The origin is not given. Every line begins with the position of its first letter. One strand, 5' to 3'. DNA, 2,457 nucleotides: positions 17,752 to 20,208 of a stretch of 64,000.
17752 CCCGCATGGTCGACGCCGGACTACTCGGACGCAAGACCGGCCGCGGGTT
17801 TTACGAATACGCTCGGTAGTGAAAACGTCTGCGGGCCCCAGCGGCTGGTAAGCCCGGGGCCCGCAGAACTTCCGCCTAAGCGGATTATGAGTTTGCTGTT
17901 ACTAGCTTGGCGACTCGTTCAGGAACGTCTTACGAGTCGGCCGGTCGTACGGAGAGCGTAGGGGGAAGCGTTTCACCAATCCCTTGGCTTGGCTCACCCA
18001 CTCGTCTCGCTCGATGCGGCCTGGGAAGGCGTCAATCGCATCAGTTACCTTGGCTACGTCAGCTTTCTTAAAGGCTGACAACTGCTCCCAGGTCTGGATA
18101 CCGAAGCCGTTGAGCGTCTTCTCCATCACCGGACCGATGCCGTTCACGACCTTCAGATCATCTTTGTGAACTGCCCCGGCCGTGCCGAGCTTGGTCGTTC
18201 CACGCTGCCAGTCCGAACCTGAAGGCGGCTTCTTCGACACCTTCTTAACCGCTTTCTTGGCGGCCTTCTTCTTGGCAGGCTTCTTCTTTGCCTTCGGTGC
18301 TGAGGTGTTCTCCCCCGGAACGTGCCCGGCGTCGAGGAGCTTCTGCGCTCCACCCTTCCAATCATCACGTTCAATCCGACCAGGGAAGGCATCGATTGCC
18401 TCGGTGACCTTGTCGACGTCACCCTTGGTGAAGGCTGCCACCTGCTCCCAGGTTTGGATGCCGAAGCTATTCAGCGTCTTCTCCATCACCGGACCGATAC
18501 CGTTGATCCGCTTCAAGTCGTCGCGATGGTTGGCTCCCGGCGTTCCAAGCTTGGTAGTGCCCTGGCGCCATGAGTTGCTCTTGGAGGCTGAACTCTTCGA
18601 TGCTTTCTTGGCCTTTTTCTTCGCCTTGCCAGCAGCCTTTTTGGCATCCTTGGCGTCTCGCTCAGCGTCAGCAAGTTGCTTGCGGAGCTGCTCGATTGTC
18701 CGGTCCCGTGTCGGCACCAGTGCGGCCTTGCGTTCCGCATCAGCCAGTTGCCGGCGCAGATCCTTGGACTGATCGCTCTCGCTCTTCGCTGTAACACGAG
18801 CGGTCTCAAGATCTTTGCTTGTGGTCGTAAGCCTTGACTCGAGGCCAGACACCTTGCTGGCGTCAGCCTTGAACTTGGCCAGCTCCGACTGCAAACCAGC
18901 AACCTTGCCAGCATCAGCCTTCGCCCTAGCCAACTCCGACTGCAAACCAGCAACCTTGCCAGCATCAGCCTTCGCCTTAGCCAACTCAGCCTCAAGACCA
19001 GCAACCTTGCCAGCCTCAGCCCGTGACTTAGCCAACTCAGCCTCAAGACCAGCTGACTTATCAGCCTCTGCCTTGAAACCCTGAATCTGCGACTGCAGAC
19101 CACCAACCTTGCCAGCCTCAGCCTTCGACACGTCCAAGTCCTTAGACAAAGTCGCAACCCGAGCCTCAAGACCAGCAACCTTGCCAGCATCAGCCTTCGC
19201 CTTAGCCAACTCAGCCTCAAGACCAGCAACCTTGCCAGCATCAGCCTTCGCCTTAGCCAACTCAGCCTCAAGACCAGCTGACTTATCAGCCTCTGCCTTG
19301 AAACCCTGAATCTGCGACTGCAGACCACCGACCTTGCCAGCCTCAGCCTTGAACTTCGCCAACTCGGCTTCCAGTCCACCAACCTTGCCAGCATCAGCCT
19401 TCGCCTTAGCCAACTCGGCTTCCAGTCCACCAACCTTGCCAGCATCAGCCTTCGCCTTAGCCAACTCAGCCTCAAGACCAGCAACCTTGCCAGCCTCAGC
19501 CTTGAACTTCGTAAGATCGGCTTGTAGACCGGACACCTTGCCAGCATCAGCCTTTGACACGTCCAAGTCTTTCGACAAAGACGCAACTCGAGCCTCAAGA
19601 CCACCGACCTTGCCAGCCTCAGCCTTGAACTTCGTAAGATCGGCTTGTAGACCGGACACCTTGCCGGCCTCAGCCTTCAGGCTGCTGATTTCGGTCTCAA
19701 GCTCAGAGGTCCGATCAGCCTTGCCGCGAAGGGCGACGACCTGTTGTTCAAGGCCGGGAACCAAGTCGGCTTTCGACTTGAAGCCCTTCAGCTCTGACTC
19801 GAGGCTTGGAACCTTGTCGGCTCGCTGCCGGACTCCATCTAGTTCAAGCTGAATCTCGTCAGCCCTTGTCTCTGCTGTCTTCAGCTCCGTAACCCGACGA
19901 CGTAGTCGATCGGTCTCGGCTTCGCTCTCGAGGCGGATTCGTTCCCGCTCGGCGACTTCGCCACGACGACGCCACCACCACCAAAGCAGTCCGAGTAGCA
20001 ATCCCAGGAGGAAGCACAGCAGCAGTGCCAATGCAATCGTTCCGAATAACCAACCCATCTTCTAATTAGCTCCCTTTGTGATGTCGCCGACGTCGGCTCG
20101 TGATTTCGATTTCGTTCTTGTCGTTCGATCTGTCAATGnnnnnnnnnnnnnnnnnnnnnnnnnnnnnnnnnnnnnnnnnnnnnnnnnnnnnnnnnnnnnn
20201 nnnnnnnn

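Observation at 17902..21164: Candidate undescribed envelope-to-cytoplasm module: BON/OmpA-like protein plus a TM-anchored 17-residue-repeat coiled coil ending in twin Lys-rich/HhH-like modules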

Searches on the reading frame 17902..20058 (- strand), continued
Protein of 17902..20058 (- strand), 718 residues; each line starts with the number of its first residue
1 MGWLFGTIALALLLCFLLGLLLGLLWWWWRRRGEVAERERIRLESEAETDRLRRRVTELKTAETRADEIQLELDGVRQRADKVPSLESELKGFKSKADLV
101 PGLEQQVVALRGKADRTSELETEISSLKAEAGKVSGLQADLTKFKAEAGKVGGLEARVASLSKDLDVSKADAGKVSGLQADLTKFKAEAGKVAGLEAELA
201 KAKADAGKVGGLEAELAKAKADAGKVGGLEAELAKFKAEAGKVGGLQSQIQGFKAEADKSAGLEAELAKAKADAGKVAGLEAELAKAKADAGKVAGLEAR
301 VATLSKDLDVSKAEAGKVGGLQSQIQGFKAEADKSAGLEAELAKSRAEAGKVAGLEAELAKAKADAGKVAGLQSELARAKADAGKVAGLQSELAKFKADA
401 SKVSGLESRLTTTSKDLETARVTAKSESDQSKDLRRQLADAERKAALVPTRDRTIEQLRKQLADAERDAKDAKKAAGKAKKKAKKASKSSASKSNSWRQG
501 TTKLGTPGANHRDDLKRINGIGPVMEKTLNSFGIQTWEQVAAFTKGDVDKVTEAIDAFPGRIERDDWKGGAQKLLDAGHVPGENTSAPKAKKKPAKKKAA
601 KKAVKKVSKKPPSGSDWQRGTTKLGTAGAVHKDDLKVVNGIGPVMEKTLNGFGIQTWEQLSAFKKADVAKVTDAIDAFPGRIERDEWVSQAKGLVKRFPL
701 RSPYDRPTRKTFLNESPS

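Call 18: find_encoding_contigs(protein=P0003, flank=6000, max_places=1)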
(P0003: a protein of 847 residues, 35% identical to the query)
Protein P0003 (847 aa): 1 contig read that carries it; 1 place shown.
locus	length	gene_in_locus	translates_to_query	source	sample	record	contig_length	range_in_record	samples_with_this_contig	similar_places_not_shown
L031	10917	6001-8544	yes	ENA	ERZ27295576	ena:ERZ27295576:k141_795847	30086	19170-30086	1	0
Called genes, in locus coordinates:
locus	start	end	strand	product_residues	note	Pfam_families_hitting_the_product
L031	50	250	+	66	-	-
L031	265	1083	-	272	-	-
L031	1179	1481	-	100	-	PF03960:ArsC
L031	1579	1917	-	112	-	PF00543:P-II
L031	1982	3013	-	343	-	PF02861:Clp_N (faint)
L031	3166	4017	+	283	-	PF00691:OmpA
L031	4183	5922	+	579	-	PF04972:BON (faint), PF00691:OmpA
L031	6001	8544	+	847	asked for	PF07888:CALCOCO1 (faint), PF06810:Phage_scaffold (faint), PF15905:HMMR_N (faint), PF16808:PKcGMP_CC (faint), PF19220:Rod_CreS (faint), PF23991:DUF7310 (faint), PF24161:CCDC39 (faint), PF05622:HOOK (faint), +6 more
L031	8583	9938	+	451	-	PF26549:Tricorn_N (faint), PF07676:PD40 (faint)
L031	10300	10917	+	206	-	?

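Call 19: find_encoding_contigs(protein=P0020, flank=6000, max_places=1)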
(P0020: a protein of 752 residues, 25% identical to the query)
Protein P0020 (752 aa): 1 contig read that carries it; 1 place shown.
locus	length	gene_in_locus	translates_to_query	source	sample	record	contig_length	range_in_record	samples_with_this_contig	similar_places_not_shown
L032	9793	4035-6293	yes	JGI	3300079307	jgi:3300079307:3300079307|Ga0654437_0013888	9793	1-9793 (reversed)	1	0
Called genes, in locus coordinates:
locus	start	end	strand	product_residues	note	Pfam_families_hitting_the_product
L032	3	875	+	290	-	?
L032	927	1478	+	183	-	PF08433:KTI12 (faint), PF13238:AAA_18 (weak), PF13671:AAA_33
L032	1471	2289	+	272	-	PF08501:Shikimate_dh_N, PF01488:Shikimate_DH, PF03807:F420_oxidored (weak), PF18317:SDH_C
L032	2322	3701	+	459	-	PF01546:Peptidase_M20, PF07687:M20_dimer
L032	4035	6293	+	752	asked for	PF00038:Filament (faint), PF06810:Phage_scaffold (faint), PF10473:CENP-F_leu_zip (faint), PF24161:CCDC39, PF02961:SAM_BAF (faint), PF04994:TfoX_C (faint), PF10391:DNA_pol_lambd_f (faint), PF14520:HHH_5, +4 more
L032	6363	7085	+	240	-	-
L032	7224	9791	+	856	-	?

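Call 33: find_related_loci(query=P0015, collection=genome_contigs, flank=6000)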
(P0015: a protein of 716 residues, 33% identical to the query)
Query P0015 (716 aa) in genome_contigs; peptide patterns used: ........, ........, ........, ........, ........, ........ (x = any residue, [..] = any of these).
177 stretches matched a pattern; 5 encode a relative of the query (tblastn E <= 1e-3); 5 distinct loci.
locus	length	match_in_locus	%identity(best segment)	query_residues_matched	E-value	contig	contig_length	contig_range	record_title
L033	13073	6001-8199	66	1-716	0e+0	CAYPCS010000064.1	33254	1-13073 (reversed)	MAG TPA_asm: uncultured Granulosicoccaceae bacterium isolate binchicken_co385_39 genome assembly, contig: NODE_771_lengt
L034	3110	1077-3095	65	1-716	0e+0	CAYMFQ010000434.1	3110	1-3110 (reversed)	MAG TPA_asm: uncultured Granulosicoccaceae bacterium isolate SRP268394_co1_152 genome assembly, contig: NODE_40916_lengt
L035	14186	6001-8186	63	1-716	0e+0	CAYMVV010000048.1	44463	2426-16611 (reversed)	MAG TPA_asm: uncultured Granulosicoccaceae bacterium isolate SRP114822_co2_13 genome assembly, contig: NODE_692_length_4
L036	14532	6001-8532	35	1-716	3e-85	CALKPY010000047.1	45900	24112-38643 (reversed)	MAG: uncultured Acidimicrobiales bacterium isolate R2_Bin_Bin_131_sub_1 genome assembly, contig: c_000001645608, whole g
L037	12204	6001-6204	42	530-705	4e-13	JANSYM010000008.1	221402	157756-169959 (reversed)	MAG: Hyphomonadaceae bacterium isolate bin.51 k141_848934_length_221402_cov_822.1842, whole genome shotgun sequence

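Call 54: find_related_loci(query=P0008, collection=genome_contigs, flank=6000)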
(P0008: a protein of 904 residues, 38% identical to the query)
Query P0008 (904 aa) in genome_contigs; peptide patterns used: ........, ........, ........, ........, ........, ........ (x = any residue, [..] = any of these).
329 stretches matched a pattern; 83 encode a relative of the query (tblastn E <= 1e-3); the best 80 are kept; 80 distinct loci.
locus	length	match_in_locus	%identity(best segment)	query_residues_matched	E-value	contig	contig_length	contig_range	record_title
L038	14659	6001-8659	57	29-904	2e-149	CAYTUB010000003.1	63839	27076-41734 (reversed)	MAG TPA_asm: uncultured Acidimicrobiales bacterium isolate binchicken_co258_108 genome assembly, contig: NODE_175_length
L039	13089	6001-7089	35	8-897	6e-31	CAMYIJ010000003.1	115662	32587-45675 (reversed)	MAG: uncultured Acidimicrobiaceae bacterium isolate FCS_M_Acidobacteriota_17 genome assembly, contig: scaffold_76, whole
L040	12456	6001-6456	38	377-879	1e-23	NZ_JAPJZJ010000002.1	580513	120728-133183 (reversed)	Aurantiacibacter sp. D1-12 NODE_2_length_580513_cov_293.060274, whole genome shotgun sequence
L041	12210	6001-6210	52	378-878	2e-14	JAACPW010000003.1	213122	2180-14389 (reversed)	MAG: Sphingomonadales bacterium isolate CG_2015-02_63_24 CG_2015-02_scaffold_16, whole genome shotgun sequence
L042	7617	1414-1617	49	377-878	3e-14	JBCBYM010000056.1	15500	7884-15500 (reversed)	MAG: Pseudomonadota bacterium isolate J06656_7 NODE_56_length_15500_cov_4.705634, whole genome shotgun sequence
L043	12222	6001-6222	49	374-877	3e-14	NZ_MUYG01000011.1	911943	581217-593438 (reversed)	Erythrobacter donghaensis strain DSM 16220 DSM16220_1_911943, whole genome shotgun sequence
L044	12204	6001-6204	49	377-878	5e-14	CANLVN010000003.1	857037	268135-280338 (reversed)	uncultured Erythrobacter sp. isolate 2-602-J.fasta genome assembly, contig: NODE_3, whole genome shotgun sequence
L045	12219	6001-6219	54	377-878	1e-13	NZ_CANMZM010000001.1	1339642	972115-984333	Uncultured Erythrobacter sp. isolate 2-490-G.fasta NODE_1, whole genome shotgun sequence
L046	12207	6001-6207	55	373-877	1e-13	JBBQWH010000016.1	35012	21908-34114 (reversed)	MAG: Sphingomonadales bacterium isolate Co_metawrap_2049 Cmw_2049_k141_15711700_length_35012_cov_10.0000, whole genome s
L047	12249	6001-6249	53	371-877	2e-13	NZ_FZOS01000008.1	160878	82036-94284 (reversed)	Sphingomonas laterariae strain LNB2, whole genome shotgun sequence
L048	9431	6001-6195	53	377-877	2e-13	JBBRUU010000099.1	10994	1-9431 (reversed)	MAG: Sphingomonadales bacterium isolate La3_metabat2.028 La3_metabat2.028_K_2755068_L_10994_cov_18.3393, whole genome sh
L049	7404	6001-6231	49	377-877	2e-13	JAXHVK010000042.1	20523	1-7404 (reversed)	MAG: Pseudomonadota bacterium isolate MAG75_plastic_biofilm MAG75_42, whole genome shotgun sequence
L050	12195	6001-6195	55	377-878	2e-13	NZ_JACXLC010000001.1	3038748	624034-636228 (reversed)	Erythrobacter rubeus strain KMU-140 contig1, whole genome shotgun sequence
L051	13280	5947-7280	50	377-877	2e-13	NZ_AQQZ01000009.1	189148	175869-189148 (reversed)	Pseudaestuariivita atlantica strain 22II-S11-z3 contig9, whole genome shotgun sequence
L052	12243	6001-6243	46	361-883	2e-13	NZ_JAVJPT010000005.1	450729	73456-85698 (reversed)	MAG: Erythrobacter sp. isolate E1-EBD-20 k141_8241, whole genome shotgun sequence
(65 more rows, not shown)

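Call 61: find_encoding_contigs(protein=P0023, flank=5000, max_places=1)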
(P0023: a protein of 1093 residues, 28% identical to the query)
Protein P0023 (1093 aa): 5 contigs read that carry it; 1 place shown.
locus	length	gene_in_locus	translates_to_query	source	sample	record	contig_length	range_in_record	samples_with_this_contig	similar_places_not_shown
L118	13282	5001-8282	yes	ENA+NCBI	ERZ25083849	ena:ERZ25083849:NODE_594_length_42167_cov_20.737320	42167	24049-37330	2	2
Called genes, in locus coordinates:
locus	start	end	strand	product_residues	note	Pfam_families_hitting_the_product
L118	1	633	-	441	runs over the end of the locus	PF00696:AA_kinase, PF00583:Acetyltransf_1, PF13508:Acetyltransf_7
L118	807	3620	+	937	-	PF00089:Trypsin (faint), PF13365:Trypsin_2, PF00595:PDZ (faint), PF13180:PDZ_2 (faint), PF14685:PDZ_Tricorn (faint), PF17820:PDZ_6 (faint), PF12812:PDZ_1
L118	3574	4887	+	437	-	PF01494:FAD_binding_3, PF05834:Lycopene_cycl (faint), PF08491:SE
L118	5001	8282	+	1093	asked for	-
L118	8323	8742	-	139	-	PF00583:Acetyltransf_1, PF13673:Acetyltransf_10 (weak), PF13508:Acetyltransf_7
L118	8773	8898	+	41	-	-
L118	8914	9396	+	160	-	PF01243:PNPOx_N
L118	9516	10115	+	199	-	PF04011:LemA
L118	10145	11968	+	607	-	PF01435:Peptidase_M48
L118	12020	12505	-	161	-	PF04945:YHS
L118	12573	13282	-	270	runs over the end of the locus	PF03009:GDPD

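Call 62: find_encoding_contigs(protein=P0018, flank=5000, max_places=1)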
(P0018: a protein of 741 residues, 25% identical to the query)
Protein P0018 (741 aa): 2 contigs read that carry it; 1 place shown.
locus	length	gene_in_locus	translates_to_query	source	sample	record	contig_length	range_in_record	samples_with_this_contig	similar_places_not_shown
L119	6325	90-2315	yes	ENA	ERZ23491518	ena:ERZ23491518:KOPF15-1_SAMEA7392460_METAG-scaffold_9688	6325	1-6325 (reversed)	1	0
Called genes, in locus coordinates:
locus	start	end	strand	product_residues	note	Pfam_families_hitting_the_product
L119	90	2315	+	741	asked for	PF06305:LapA_dom (weak)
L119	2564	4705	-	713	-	PF00675:Peptidase_M16 (weak), PF05193:Peptidase_M16_C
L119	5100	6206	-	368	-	PF00924:MS_channel_2nd, PF21082:MS_channel_3rd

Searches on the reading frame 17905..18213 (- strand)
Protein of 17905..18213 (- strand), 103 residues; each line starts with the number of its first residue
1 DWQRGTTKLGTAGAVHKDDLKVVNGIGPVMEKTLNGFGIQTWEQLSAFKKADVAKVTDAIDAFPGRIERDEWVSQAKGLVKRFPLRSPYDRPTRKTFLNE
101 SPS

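Call 36: find_homologous_proteins(query=window:17905-18213:-, max_evalue=0.000001)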
Query seq(103 aa) (103 aa): 17 proteins with E <= 0.000001 among 20 candidates.
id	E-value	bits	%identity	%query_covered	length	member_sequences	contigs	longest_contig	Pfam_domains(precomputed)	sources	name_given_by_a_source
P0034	4.1e-59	215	70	97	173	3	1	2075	-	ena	-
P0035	6.7e-54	198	81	83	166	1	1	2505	-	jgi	-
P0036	1.1e-46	175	79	100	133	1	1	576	-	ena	-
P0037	8.8e-45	169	73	98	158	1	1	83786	-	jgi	-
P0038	2.4e-44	167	76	98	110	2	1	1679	-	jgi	-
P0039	2.5e-42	161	78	90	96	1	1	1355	-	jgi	jgi:NADH-quinone oxidoreductase subunit E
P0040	2.9e-40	154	75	97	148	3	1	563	-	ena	-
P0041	1.7e-38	149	77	87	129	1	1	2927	-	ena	-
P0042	1.0e-35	140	76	86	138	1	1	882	-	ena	-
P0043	1.6e-35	139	64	98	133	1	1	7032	-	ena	-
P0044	7.3e-32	127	83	70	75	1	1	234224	-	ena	-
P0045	1.1e-30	123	58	99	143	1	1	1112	-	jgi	jgi:predicted flap endonuclease-1-like 5' DNA nuclease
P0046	6.8e-30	121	63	84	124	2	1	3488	-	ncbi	ncbi:MAG: hypothetical protein WBM50_02410, partial [Acidimicrobiales bacterium]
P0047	2.8e-19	87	71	56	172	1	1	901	-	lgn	-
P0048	5.3e-19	86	61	65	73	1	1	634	-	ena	-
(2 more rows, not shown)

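Call 43: search_solved_structures(query=A2, max_evalue=1, show_alignments=0)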
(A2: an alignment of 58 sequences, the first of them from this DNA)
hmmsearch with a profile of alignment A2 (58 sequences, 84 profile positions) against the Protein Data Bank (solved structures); distinct sequences matched with E-value up to 1: 85 (the best 60 are shown).
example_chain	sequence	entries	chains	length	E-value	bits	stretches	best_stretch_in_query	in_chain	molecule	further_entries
9wqv_a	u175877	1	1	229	1.5e-23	85.8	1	5-79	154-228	NADH:ubiquinone oxidoreductase 41 kd complex i subunit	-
8yy9_O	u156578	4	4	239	2e-22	82.2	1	4-81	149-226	Reaction center protein O chain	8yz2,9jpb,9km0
4f4w_A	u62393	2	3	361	5.2e-05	26.4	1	16-59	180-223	DNA polymerase IV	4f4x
4f50_A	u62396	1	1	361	5.5e-05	26.3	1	16-58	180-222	DNA polymerase IV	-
4f4y_A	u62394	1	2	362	6.6e-05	26.1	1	16-59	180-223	DNA polymerase IV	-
1k1q_A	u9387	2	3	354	6.7e-05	26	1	16-58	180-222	DBH protein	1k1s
3bq0_A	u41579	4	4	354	6.7e-05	26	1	16-58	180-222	DNA polymerase IV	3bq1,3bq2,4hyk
4nlg_A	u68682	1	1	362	6.9e-05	26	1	16-58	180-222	DNA polymerase IV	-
9l94_Q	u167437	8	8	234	0.00053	23.2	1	13-67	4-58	Large ribosomal subunit protein eL32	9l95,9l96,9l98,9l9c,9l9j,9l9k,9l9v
3cma_Y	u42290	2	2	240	0.0018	21.5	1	9-67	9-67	50S ribosomal protein L32e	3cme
1s72_Y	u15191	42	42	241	0.0018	21.5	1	9-67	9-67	50S ribosomal protein L32E | RPL32E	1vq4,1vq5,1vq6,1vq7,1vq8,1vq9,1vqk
1jj2_X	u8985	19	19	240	0.0018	21.4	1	9-67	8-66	RIBOSOMAL PROTEIN L32E | 50S ribosomal protein L32E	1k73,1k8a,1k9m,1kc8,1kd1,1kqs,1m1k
1im4_A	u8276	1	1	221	0.002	21.3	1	16-46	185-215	DBH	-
7yll_A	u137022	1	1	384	0.0082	19.4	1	18-52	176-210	DNA polymerase IV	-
1bpe_A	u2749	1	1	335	0.02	18.1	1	17-47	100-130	DNA POLYMERASE BETA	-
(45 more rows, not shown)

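Call 46: predict_structure(alignment_id=A2)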
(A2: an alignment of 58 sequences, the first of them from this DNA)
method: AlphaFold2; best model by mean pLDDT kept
length: 84 residues; sequences in the alignment: 58
mean_pLDDT: 91.1   pTM: 0.81
mean pLDDT of the five models: 91.1, 90.4, 89.8, 87.1, 87.1
residues with pLDDT >= 90: 58; 70-90: 24; 50-70: 2; < 50: 0
segments of 3 or more residues with pLDDT < 50: none
pLDDT, mean of each block of 10 residues (from residue 1): 82 94 95 95 93 85 93 97 79
secondary structure, 60 per line:
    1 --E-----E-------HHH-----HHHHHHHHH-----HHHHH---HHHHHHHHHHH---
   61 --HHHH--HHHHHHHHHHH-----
elements in order: H25-33 H39-43 H47-57 H63-66 H69-79

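Call 48: fold_search(model_id=the predicted structure, library=pdb)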
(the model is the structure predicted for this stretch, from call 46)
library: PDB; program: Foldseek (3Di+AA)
matches with E <= 10: 110; with E <= 0.001: 0
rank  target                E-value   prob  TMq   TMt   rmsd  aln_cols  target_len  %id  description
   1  2f1i                  5.5e-01  0.84  0.56  0.17   4.5        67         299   16  Recombinase in Complex with AMP-PNP (released 2006-05-30)
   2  6yxx_BS               5.5e-01  0.77  0.52  0.30   3.5        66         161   20  State A of the Trypanosoma brucei mitoribosomal large subunit assembly intermediate (released 2020-10-14)
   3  1t4g                  7.6e-01  0.80  0.56  0.17   4.4        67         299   18  ATPase in complex with AMP-PNP (released 2004-08-17)
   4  3fyh                  9.7e-01  0.75  0.56  0.18   4.5        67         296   16  Recombinase in complex with ADP and metatungstate (released 2009-09-01)
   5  7aoi_BS               1.3e+00  0.69  0.58  0.37   2.5        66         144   17  Trypanosoma brucei mitochondrial ribosome large subunit assembly intermediate (released 2020-12-02)
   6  4mtn                  1.3e+00  0.60  0.54  0.13   2.5        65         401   17  Crystal structure of transcription termination factor NusA from Planctomyces limnophilus DSM 3776 (released 2013-10-02)
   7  2fpm                  1.3e+00  0.57  0.54  0.16   4.6        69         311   17  RadA recombinase in complex with AMP-PNP and high concentration of K+ (released 2006-01-31)
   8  4irc_A                1.3e+00  0.51  0.49  0.14   2.6        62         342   22  Polymerase-DNA complex (released 2013-04-10)
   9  1sgg_MODEL_1_A        1.3e+00  0.18  0.40  0.46   4.1        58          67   16  THE SOLUTION STRUCTURE OF SAM DOMAIN FROM THE RECEPTOR TYROSINE KINASE EPHB2, NMR, 10 STRUCTURES (released 1999-10-06)
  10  3ntu                  1.4e+00  0.72  0.60  0.18   4.2        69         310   19  RADA RECOMBINASE D302K MUTANT IN COMPLEX with AMP-PNP (released 2011-07-27)
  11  3osn_A                1.5e+00  0.23  0.35  0.09   5.1        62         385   22  Structural Basis for Proficient Incorporation of dTTP Opposite O6-Methylguanine by Human DNA Polymerase Iota (released 2010-10-20)
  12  3ew9                  1.6e+00  0.51  0.54  0.16   4.6        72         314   18  RADA recombinase from METHANOCOCCUS MARIPALUDIS in complex with AMPPNP and potassium ions (released 2009-05-05)
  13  3gv5_B                1.6e+00  0.44  0.47  0.12   2.7        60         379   20  Human DNA polymerase iota in complex with T template DNA and incoming ddADP (released 2009-06-02)
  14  6juo_A                1.6e+00  0.38  0.48  0.14   3.7        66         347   26  MsDpo4-DNA complex 4 (released 2020-02-19)
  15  8ouy_C                1.6e+00  0.28  0.48  0.17   4.6        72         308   14  Human RAD51B-RAD51C-RAD51D-XRCC2 (BCDX2) complex, 3.4 A resolution (released 2023-06-21)
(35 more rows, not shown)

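Call 49: search_protein_representatives(alignment_id=A2)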
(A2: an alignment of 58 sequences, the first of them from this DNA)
Query: 58 sequences, 84 profile positions. Proteins with E-value up to 0.001 (for the whole library): 25505; up to 1e-10: 15336; up to 1e-30: 1229. The best 150 are listed.
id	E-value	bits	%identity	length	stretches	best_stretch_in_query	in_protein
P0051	0.0e+00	1357.0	-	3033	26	11-80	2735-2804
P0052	0.0e+00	1217.6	-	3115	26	8-79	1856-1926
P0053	0.0e+00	1037.5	-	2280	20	6-82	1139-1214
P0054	1.3e-168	563.6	-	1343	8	12-79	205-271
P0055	3.5e-158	530.2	-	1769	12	6-76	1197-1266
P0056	2.2e-146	492.3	-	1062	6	5-80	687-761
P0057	7.6e-142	477.8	-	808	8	14-83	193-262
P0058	9.4e-141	474.3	-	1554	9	6-82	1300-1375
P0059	2.7e-135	456.8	-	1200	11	8-78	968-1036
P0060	1.0e-128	435.7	-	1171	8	4-82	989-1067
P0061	2.6e-128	434.4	-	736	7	11-83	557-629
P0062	1.6e-120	409.5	-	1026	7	8-81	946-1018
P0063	1.7e-112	383.8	-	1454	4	4-80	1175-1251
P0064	2.7e-112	383.1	-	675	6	5-83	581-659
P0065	3.2e-109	373.2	-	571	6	9-83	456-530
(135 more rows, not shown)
